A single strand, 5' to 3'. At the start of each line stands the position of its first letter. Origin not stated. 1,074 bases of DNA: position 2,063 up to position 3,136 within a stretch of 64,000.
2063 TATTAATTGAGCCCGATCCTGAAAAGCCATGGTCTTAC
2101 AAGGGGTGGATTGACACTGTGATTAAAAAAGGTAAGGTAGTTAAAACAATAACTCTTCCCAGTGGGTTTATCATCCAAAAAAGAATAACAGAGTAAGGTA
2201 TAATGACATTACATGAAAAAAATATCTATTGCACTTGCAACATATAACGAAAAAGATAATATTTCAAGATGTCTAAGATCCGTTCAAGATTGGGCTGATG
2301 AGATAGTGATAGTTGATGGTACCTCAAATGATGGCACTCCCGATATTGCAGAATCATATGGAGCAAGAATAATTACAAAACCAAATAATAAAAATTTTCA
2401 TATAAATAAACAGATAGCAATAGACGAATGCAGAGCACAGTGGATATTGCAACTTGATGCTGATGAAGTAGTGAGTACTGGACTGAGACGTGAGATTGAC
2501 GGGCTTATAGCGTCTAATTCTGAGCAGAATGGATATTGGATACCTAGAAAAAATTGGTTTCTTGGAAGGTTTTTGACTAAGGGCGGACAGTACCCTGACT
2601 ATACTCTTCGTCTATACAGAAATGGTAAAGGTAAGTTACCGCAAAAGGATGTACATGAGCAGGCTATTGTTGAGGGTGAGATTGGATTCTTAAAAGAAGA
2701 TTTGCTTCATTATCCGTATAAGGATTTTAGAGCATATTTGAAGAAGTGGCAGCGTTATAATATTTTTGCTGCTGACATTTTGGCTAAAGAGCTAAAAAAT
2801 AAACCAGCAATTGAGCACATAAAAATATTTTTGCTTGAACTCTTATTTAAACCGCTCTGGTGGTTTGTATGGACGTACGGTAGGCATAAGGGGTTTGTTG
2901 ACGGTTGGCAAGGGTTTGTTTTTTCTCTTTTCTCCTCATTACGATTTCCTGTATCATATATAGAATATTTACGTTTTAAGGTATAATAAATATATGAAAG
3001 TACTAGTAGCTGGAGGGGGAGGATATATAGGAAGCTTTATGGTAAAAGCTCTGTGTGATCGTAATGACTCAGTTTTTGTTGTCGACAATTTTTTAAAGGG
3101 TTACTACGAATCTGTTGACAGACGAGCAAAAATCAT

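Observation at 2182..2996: Recurrent 'TATAAT' boxes 3 to 12 nt upstream of start codons imply leaderless or near-leaderless mRNAs and many internal promoters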

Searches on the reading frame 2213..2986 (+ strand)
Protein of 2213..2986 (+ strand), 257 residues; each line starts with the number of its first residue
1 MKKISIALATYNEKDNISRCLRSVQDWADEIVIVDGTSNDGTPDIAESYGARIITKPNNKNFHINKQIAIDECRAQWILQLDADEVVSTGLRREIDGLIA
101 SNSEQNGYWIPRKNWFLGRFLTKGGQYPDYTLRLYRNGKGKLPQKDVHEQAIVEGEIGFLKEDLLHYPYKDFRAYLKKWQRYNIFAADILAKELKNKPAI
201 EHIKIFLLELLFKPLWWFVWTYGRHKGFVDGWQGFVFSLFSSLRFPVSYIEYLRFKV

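Call 6: find_encoding_contigs(protein=window:2213-2986:+, flank=10000, max_places=6)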
Protein window:2213-2986:+ (257 aa): 23 contigs read that carry it; 6 places shown.
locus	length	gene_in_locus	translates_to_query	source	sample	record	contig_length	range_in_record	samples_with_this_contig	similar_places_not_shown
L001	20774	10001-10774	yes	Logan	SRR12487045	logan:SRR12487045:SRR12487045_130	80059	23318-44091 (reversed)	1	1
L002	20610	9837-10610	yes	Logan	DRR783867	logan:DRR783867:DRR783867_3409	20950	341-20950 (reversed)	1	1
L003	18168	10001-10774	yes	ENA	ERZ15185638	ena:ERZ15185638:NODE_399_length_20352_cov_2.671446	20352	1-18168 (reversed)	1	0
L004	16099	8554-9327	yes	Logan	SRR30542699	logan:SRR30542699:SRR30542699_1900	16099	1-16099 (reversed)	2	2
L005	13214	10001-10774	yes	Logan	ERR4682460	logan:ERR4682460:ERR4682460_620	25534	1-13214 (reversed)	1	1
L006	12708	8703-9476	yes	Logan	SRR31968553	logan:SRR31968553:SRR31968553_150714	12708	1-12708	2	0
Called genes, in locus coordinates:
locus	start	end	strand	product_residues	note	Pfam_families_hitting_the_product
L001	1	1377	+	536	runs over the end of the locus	PF13231:PMT_2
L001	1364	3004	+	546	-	PF02366:PMT, PF13231:PMT_2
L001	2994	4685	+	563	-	PF13231:PMT_2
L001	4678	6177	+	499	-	PF13231:PMT_2 (weak)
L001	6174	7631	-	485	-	-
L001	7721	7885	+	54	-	-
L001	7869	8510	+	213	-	PF01209:Ubie_methyltran, PF08003:Methyltransf_9, PF13489:Methyltransf_23, PF05219:DREV (weak), PF13847:Methyltransf_31, PF08241:Methyltransf_11, PF08242:Methyltransf_12, PF13649:Methyltransf_25, +2 more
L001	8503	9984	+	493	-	-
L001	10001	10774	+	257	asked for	PF00535:Glycos_transf_2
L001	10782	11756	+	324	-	PF01073:3Beta_HSD, PF01370:Epimerase, PF02719:Polysacc_synt_2 (weak), PF04321:RmlD_sub_bind, PF16363:GDP_Man_Dehyd, PF07993:NAD_binding_4 (weak)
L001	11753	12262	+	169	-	PF18915:DUF5667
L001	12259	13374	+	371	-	PF26314:MptA_B_family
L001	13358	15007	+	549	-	PF09586:YfhO (faint), PF10131:PTPS_related (weak)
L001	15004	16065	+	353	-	PF13439:Glyco_transf_4 (weak), PF00534:Glycos_transf_1, PF13692:Glyco_trans_1_4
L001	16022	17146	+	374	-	-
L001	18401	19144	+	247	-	PF00535:Glycos_transf_2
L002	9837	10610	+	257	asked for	PF00535:Glycos_transf_2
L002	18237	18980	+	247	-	PF00535:Glycos_transf_2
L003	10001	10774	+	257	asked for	PF00535:Glycos_transf_2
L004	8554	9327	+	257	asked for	PF00535:Glycos_transf_2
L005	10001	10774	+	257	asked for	PF00535:Glycos_transf_2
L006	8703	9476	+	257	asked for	PF00535:Glycos_transf_2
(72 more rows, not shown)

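Call 42: find_related_loci(query=window:2213-2986:+, collection=metagenome_contigs, flank=10000)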
Query window:2213-2986:+ (257 aa) in metagenome_contigs; peptide patterns used: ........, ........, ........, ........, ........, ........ (x = any residue, [..] = any of these).
600 stretches matched a pattern (row limit reached: there are more); 345 encode a relative of the query (tblastn E <= 1e-3); the best 80 are kept; 80 distinct loci.
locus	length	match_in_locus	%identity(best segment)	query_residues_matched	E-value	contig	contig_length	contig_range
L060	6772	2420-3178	66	1-253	1e-111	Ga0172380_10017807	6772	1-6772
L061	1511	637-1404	63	1-256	2e-117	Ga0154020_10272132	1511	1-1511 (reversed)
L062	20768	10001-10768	64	1-256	2e-108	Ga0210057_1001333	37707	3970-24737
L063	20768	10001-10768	64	1-256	1e-108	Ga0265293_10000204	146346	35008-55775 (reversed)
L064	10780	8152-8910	62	2-253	5e-105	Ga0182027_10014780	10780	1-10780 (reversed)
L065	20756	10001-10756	62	2-253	7e-104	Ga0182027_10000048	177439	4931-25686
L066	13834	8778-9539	62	2-254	1e-103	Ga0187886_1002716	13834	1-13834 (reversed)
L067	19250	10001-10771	62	1-256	9e-104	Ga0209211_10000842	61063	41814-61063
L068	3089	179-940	61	1-254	6e-106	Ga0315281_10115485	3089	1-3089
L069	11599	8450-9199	63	1-253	2e-103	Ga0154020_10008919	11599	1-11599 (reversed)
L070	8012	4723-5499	61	1-256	1e-102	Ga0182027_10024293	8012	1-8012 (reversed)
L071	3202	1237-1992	61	1-252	1e-104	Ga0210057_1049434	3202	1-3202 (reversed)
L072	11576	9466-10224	62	2-253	6e-102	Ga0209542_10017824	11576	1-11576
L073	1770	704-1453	59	4-253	2e-108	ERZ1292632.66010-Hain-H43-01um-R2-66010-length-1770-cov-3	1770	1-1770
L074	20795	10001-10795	60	2-257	2e-101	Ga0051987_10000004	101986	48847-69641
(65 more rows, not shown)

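Call 68: find_homologous_proteins(query=window:2213-2986:+, max_evalue=1e-60)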
Query window:2213-2986:+ (257 aa): 4636 proteins with E <= 1e-60 among 6416 candidates; the best 120 are listed.
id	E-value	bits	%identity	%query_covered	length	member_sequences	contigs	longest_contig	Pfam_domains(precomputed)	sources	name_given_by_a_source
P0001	2.9e-174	596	100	100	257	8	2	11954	PF00535.33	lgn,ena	-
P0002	4.1e-153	526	85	100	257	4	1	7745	PF00535.33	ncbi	-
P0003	5.3e-126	437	70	100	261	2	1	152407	PF00535.33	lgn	-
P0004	6.3e-125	434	71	99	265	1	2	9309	PF00535.33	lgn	-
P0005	7.2e-124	430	70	100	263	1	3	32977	PF00535.33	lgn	-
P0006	1.3e-123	430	71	99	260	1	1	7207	PF00535.33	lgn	-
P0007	1.3e-122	426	69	99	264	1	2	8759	PF00535.33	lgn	-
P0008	2.6e-122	425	70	100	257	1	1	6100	PF00535.33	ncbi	-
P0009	9.7e-122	423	71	99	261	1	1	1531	PF00535.33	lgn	-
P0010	1.2e-121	423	70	99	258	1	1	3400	PF13641.13,PF00535.33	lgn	-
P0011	1.3e-121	423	70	100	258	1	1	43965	PF00535.33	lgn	-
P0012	5.9e-121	421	69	100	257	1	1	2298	PF00535.33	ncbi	-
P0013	9.3e-120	417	70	99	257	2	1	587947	PF00535.33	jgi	-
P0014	1.3e-119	416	69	99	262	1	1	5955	PF00535.33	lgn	-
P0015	2.8e-119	415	69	100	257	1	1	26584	PF00535.33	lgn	-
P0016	2.9e-119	415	68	99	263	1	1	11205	PF00535.33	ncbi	ncbi:MAG: glycosyltransferase family 2 protein [Candidatus Levyibacteriota bacterium]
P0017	3.0e-119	415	68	99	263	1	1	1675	PF00535.33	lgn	-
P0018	8.0e-119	414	67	99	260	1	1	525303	PF00535.33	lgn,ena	-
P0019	2.9e-118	412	69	100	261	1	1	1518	PF00535.33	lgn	-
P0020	9.9e-118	410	67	100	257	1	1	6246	PF00535.33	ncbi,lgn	-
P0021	2.8e-117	409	67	100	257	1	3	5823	PF00535.33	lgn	-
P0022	8.1e-117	407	66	100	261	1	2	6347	PF00535.33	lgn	-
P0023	3.5e-116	405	68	99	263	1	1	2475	PF00535.33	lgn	-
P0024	3.6e-116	405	67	99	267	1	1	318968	PF00535.33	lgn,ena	-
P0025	4.1e-116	405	68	100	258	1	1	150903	PF00535.33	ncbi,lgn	-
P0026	3.9e-115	402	66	100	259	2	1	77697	PF00535.33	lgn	-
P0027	1.1e-114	400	67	99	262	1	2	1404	PF00535.33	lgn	-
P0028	2.4e-114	399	66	98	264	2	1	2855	PF00535.33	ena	-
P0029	1.2e-112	394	67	98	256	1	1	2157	PF00535.33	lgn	-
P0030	4.7e-111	388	66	99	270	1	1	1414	PF00535.33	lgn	-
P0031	3.4e-110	386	67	98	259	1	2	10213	PF00535.33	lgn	-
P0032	1.7e-108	380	65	97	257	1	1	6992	PF00535.33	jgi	jgi:glycosyltransferase involved in cell wall biosynthesis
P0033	1.0e-107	377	62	99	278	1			PF00535.33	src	-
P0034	2.0e-107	376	64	97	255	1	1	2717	PF00535.33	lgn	-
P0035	2.2e-107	376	65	100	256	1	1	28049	PF00535.33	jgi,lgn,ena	-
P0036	3.1e-107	376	64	100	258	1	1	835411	PF00535.33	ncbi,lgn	-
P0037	4.7e-107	375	64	100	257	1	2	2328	PF00535.33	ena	-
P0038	1.3e-106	374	64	98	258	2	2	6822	PF00535.33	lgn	-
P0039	5.8e-106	372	63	100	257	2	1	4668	PF00535.33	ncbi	-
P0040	9.1e-106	371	61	100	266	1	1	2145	PF00535.33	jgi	-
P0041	1.7e-105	370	63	100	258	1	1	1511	PF00535.33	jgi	-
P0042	2.6e-105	370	63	100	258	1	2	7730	PF00535.33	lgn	-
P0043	2.8e-105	369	64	99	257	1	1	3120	PF00535.33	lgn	-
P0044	3.6e-105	369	64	100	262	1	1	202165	PF00535.33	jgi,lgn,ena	-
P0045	3.8e-105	369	63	99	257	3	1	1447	PF00535.33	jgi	-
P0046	5.2e-105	369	63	100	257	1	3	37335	PF00535.33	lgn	-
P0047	5.6e-105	368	65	98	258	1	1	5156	PF00535.33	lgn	-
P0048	8.7e-105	368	64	98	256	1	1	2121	PF00535.33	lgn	-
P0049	9.9e-105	368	64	98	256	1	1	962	PF00535.33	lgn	-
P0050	1.0e-104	368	64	100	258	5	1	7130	PF00535.33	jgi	jgi:glycosyltransferase involved in cell wall biosynthesis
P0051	1.5e-104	367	62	100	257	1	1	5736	PF00535.33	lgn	-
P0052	1.9e-104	367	64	100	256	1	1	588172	PF00535.33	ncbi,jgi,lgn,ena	-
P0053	3.5e-104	366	63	98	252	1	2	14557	PF00535.33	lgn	-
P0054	3.6e-104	366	63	100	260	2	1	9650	PF00535.33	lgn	-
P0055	3.7e-104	366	63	100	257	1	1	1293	PF00535.33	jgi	-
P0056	3.9e-104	366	65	97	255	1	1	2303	PF00535.33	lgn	-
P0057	4.6e-104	365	62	99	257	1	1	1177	PF00535.33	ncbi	-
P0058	4.7e-104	365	63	100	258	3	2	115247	PF00535.33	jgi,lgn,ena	-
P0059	6.9e-104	365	64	99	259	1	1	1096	PF00535.33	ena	-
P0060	8.1e-104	365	63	98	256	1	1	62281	PF00535.33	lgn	-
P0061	1.2e-103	364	62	99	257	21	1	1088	PF00535.33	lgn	-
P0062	1.3e-103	364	62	99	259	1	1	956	PF00535.33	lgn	-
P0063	1.5e-103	364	61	99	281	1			PF00535.33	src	-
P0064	1.5e-103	364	63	100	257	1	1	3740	PF00535.33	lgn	-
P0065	1.8e-103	364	63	100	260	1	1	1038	PF00535.33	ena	-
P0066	2.0e-103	363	61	99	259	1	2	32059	PF00535.33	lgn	-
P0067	2.9e-103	363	62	98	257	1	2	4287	PF00535.33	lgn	-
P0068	3.1e-103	363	65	98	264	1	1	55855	PF00535.33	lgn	-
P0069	3.2e-103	363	65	98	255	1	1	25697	PF00535.33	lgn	-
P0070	4.9e-103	362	63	100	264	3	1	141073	PF00535.33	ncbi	-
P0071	6.1e-103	362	62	98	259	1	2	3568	PF13641.13,PF00535.33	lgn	-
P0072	6.5e-103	362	62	98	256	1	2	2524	PF13641.13,PF00535.33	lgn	-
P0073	7.2e-103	362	62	100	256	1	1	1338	PF00535.33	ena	-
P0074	7.2e-103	362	62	98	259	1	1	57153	PF00535.33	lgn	-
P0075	7.4e-103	362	63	100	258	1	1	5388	PF00535.33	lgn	-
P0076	7.5e-103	361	63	99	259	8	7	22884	PF00535.33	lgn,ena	-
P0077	7.7e-103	361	62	100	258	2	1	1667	PF00535.33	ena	-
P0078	8.0e-103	361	62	98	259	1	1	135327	PF00535.33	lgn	-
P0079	8.4e-103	361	63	99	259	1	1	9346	PF13641.13,PF00535.33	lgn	-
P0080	8.9e-103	361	63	100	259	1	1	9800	PF00535.33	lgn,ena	-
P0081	1.0e-102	361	63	98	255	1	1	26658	PF00535.33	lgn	-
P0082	1.1e-102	361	61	100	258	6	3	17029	PF00535.33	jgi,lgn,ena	-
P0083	1.1e-102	361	63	99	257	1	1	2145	PF00535.33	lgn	-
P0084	1.3e-102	361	61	100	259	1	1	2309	PF00535.33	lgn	-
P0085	1.3e-102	361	63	99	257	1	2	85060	PF00535.33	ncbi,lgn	-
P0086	1.7e-102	360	61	99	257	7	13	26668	PF00535.33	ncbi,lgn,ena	-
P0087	2.0e-102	360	61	100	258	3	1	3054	PF00535.33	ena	-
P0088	2.3e-102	360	62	99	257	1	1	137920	PF00535.33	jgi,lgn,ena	-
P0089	2.3e-102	360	60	98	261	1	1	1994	PF00535.33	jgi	jgi:glycosyltransferase involved in cell wall biosynthesis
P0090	2.3e-102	360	62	98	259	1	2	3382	PF00535.33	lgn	-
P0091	2.4e-102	360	62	98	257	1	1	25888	PF00535.33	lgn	-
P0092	2.5e-102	360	63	98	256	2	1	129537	PF00535.33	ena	-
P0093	2.7e-102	360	62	100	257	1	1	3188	PF00535.33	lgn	-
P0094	2.7e-102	360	63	98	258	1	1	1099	PF00535.33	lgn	-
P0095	3.1e-102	359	63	98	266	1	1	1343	PF00535.33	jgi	jgi:glycosyltransferase involved in cell wall biosynthesis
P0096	3.9e-102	359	62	98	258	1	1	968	PF00535.33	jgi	jgi:glycosyltransferase involved in cell wall biosynthesis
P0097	4.3e-102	359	63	98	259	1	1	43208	PF00535.33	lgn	-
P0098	4.9e-102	359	63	98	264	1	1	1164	PF00535.33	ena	-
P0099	5.2e-102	359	62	99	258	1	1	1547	PF00535.33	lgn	-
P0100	5.8e-102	359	63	100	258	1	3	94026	PF00535.33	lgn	-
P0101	6.3e-102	358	61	98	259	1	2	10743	PF00535.33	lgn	-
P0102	7.3e-102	358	62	98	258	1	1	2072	PF00535.33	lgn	-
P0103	8.1e-102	358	61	100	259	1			PF00535.33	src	-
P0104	8.8e-102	358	61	99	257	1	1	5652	PF00535.33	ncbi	-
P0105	9.3e-102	358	62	99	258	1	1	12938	PF00535.33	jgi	jgi:glycosyltransferase involved in cell wall biosynthesis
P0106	1.0e-101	358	61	100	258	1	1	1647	PF00535.33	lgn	-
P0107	1.2e-101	358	61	100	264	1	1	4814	PF00535.33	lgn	-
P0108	1.2e-101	358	62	98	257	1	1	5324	PF13641.13,PF00535.33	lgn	-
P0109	1.2e-101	357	61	100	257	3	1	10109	PF00535.33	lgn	-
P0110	1.2e-101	357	62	98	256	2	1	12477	PF00535.33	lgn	-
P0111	1.3e-101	357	63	99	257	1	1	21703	PF00535.33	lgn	-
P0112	1.5e-101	357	61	99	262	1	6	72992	PF00535.33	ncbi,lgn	-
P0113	1.5e-101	357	61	98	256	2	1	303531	PF00535.33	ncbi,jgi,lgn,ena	-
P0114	1.7e-101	357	61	98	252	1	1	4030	PF00535.33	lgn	-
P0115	1.9e-101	357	61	98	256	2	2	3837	PF00535.33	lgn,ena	-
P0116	1.9e-101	357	61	99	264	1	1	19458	PF00535.33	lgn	-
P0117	2.3e-101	357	60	100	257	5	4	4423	PF13641.13,PF00535.33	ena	-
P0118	2.5e-101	356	61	99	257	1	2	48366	PF00535.33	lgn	-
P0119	2.6e-101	356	63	98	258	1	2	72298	PF00535.33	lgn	-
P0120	2.9e-101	356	62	98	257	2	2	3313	PF00535.33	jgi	jgi:glycosyltransferase involved in cell wall biosynthesis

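Call 69: find_encoding_contigs(protein=P0002, flank=6000, max_places=2)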
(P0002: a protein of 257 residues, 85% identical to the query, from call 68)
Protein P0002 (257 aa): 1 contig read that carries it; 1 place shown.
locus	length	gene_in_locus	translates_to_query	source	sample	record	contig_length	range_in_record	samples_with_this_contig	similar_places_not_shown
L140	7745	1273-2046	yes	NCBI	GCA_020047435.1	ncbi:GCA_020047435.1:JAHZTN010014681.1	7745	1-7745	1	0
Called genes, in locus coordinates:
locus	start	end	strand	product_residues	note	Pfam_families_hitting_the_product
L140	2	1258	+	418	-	?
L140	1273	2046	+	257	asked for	PF00535:Glycos_transf_2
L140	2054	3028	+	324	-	PF01073:3Beta_HSD, PF01370:Epimerase, PF02719:Polysacc_synt_2 (weak), PF04321:RmlD_sub_bind, PF07993:NAD_binding_4 (weak), PF16363:GDP_Man_Dehyd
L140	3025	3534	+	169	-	PF18915:DUF5667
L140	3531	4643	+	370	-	PF26314:MptA_B_family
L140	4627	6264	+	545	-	PF10131:PTPS_related, PF09586:YfhO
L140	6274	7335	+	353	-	PF13439:Glyco_transf_4 (weak), PF00534:Glycos_transf_1, PF13692:Glyco_trans_1_4, PF20706:GT4-conflict (weak)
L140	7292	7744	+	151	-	?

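Call 70: find_encoding_contigs(protein=P0003, flank=10000, max_places=1)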
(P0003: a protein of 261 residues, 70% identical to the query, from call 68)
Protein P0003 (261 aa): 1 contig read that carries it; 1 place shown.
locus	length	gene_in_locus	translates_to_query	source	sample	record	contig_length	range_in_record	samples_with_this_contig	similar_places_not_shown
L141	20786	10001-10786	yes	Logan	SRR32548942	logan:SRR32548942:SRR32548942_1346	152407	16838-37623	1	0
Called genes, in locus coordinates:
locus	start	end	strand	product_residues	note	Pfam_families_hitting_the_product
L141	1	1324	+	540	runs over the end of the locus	PF13231:PMT_2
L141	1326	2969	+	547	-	PF02366:PMT, PF13231:PMT_2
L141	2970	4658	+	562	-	PF13231:PMT_2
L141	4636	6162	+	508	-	-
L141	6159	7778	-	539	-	-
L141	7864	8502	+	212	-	PF01209:Ubie_methyltran, PF03141:Methyltransf_29 (weak), PF05401:NodS (weak), PF13489:Methyltransf_23, PF13847:Methyltransf_31, PF08241:Methyltransf_11, PF08242:Methyltransf_12, PF13649:Methyltransf_25, +3 more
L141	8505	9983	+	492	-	PF13231:PMT_2 (weak)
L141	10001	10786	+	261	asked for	PF00535:Glycos_transf_2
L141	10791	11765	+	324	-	PF01073:3Beta_HSD, PF01370:Epimerase, PF02719:Polysacc_synt_2 (faint), PF04321:RmlD_sub_bind, PF13460:NAD_binding_10 (weak), PF16363:GDP_Man_Dehyd, PF07993:NAD_binding_4 (weak)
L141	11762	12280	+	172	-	PF18915:DUF5667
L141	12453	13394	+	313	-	PF26314:MptA_B_family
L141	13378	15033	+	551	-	PF10131:PTPS_related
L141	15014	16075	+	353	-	PF13439:Glyco_transf_4 (weak), PF00534:Glycos_transf_1, PF13692:Glyco_trans_1_4, PF20706:GT4-conflict, PF13524:Glyco_trans_1_2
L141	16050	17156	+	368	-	-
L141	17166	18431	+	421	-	PF01943:Polysacc_synt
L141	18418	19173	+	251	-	PF00535:Glycos_transf_2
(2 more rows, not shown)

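Call 71: find_encoding_contigs(protein=P0016, flank=10000, max_places=1)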
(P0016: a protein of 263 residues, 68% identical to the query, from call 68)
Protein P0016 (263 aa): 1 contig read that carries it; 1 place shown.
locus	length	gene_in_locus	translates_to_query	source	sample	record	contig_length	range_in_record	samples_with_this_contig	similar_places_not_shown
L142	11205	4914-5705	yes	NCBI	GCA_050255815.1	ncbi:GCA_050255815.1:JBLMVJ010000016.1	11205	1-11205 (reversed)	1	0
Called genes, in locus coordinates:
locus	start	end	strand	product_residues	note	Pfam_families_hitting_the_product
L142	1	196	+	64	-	?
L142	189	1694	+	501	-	-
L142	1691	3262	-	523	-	-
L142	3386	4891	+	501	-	-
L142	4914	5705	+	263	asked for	PF00535:Glycos_transf_2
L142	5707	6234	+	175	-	PF18915:DUF5667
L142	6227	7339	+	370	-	PF26314:MptA_B_family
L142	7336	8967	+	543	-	PF10131:PTPS_related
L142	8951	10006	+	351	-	PF13439:Glyco_transf_4, PF00534:Glycos_transf_1, PF13692:Glyco_trans_1_4, PF13524:Glyco_trans_1_2 (weak), PF20706:GT4-conflict (weak)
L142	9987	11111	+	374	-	-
